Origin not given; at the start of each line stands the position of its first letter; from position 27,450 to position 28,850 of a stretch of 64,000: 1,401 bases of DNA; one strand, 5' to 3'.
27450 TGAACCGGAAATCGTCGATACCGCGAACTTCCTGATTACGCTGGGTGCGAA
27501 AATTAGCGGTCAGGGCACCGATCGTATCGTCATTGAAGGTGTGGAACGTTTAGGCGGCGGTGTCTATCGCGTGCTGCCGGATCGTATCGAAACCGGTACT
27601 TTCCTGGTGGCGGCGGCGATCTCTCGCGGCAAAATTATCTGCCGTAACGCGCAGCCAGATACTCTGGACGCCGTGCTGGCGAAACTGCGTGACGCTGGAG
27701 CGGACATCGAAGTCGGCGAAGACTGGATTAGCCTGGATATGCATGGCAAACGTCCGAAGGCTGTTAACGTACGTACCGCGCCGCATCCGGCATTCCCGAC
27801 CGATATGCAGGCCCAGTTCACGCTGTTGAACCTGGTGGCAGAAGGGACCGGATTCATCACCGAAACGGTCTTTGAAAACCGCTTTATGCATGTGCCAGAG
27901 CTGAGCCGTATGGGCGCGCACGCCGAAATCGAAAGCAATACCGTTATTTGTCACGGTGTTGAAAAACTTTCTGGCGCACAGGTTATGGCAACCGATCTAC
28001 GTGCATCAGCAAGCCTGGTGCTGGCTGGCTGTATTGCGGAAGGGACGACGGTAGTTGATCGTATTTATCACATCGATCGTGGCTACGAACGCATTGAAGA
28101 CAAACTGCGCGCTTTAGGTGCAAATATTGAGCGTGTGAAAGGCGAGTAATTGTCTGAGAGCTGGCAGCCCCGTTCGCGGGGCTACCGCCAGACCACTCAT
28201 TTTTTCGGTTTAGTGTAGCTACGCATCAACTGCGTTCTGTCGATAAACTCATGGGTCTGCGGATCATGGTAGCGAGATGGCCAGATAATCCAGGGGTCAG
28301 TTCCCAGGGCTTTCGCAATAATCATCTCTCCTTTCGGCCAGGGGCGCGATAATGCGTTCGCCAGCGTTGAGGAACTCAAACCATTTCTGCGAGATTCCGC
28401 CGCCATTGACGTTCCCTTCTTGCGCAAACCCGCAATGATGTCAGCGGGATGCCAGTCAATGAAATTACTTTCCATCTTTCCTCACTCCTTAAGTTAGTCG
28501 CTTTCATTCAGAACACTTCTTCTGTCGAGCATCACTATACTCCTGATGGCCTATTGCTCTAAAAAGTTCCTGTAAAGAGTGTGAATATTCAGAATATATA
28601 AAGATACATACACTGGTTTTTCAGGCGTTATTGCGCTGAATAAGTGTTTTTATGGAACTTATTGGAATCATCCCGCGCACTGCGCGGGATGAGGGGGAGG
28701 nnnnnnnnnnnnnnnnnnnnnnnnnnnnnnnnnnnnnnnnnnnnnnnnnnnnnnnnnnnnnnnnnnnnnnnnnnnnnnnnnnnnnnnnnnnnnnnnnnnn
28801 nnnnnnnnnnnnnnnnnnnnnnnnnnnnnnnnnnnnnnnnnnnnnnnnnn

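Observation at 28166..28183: GC hairpin without a U-tract between convergent murA and sfsB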

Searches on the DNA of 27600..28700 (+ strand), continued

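Call 60: search_with_rna_model(model_id=R1, sources=[window, L003, L004, L007, L008, L014, L015, L034, L083, L084, L085, L086, L087, L088, L089, L090, L091, L092], max_evalue=1, make_alignment=true, show_alignments=3)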
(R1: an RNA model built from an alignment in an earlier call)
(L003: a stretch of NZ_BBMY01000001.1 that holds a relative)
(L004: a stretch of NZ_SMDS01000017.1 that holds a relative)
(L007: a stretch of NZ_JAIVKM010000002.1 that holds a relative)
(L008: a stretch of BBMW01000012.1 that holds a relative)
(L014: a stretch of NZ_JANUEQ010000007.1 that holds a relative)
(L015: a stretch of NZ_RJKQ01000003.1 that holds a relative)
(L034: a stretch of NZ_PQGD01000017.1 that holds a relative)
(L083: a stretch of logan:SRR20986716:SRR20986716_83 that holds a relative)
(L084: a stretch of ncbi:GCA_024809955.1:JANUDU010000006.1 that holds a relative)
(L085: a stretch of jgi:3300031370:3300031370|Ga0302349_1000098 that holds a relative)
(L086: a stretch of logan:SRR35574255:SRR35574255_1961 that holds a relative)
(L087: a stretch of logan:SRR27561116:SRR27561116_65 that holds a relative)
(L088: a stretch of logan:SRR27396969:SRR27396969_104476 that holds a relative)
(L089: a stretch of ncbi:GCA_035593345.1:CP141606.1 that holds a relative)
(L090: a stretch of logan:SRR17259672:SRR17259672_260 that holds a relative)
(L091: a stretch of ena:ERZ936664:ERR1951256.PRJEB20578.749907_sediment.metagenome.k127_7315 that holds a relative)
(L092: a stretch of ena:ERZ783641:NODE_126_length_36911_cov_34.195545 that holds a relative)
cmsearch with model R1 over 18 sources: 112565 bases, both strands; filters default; matches with E-value up to 1: 16.
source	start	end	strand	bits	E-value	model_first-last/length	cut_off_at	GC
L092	1089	1131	-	47.1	2.6e-12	1-42/42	no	0.51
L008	2772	2813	+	46.9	2.9e-12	1-42/42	no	0.52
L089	1103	1145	-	45.2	1.1e-11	1-42/42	no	0.67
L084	1085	1125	-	40.1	4.8e-10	1-42/42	no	0.63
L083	1093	1134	-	39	1.1e-09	1-42/42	no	0.6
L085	1104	1147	-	37.8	2.6e-09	1-42/42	no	0.68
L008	2769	2810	-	23.8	9e-05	1-42/42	no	0.6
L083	1096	1137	+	22.8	0.00019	1-42/42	no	0.6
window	38267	38306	+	19.4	0.0023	1-42/42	no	0.55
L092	1092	1134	+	18.8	0.0037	1-42/42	no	0.58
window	32800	32841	-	15.4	0.046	1-42/42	no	0.52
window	30541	30581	-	15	0.062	1-42/42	no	0.54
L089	1106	1148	+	14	0.13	1-42/42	no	0.67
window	38264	38304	-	12.9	0.3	1-42/42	no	0.56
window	30544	30584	+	12.8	0.32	1-42/42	no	0.54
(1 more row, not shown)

Alignment A4: 16 matches aligned to the model, 51 columns, each read 5' to 3' on its own strand. Consensus structure (alignment columns), stored with it:
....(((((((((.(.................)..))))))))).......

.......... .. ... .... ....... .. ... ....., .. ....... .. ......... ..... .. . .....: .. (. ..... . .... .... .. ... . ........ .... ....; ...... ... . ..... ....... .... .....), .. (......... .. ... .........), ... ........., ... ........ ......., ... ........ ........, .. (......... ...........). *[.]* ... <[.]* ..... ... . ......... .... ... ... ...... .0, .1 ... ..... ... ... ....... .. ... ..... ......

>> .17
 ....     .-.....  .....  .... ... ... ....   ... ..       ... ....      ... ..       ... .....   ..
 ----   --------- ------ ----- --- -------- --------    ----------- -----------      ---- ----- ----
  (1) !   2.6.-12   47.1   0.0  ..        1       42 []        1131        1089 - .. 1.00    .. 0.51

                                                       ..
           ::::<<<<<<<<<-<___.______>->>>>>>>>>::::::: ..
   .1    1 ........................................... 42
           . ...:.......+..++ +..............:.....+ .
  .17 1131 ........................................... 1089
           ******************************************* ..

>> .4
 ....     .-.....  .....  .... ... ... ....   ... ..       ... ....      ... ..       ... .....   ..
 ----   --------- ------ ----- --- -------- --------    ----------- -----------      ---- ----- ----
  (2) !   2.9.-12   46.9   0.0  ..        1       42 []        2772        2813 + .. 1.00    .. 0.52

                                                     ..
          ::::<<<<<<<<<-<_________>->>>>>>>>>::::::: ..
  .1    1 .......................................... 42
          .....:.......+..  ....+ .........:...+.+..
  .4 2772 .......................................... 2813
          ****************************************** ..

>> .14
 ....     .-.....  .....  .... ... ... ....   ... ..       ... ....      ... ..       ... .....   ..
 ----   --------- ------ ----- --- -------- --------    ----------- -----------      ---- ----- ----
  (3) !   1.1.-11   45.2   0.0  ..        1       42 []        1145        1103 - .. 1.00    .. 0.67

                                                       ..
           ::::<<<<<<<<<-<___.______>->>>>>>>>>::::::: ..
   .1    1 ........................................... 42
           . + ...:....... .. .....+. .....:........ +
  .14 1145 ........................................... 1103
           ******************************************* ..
